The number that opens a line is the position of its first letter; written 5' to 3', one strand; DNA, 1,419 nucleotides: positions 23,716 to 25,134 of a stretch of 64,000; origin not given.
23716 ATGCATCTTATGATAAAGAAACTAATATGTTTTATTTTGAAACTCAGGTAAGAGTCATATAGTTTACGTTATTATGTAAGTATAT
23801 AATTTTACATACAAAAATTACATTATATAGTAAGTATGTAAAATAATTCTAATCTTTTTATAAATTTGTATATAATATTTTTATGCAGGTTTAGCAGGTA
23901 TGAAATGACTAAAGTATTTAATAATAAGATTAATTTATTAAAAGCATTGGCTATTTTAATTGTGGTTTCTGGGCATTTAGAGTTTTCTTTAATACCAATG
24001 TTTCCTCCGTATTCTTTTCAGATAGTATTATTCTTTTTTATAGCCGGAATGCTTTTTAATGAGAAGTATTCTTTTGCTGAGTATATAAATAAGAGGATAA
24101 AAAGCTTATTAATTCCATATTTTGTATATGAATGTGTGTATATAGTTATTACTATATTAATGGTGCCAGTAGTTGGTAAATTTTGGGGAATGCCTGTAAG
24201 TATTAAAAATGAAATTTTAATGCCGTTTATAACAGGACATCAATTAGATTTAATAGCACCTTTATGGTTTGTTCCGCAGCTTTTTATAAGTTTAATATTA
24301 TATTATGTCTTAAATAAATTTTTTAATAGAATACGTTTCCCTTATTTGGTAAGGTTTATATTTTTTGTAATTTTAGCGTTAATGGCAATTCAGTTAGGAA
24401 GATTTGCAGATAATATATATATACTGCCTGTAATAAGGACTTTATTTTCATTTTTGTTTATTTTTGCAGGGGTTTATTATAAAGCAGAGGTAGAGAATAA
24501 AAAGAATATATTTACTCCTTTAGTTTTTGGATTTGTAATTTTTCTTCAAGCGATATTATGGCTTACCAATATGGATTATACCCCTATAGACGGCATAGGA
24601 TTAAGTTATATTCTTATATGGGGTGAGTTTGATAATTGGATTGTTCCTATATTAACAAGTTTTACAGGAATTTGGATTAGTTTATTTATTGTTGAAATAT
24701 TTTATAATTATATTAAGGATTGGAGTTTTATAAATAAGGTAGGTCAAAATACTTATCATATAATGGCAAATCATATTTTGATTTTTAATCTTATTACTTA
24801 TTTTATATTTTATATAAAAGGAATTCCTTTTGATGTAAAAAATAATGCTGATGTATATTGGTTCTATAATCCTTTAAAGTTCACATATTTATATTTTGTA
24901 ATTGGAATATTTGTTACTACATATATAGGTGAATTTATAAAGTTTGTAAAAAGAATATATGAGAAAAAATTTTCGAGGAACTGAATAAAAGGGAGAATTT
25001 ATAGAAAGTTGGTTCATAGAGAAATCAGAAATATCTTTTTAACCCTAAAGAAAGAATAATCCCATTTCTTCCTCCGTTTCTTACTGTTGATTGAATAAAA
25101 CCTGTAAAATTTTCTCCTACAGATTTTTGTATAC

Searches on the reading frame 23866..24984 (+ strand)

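Call 49: search_protein_families(library=pfam, proteins=[window:23866-24984:+], max_evalue=0.00001)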
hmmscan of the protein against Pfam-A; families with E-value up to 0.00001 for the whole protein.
window:23866-24984:+ (372 aa): 1 family
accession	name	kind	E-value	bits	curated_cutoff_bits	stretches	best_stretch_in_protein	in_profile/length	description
PF01757.29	Acyl_transf_3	-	6.9e-15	55.4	31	1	20-353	2-323/326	Acyltransferase domain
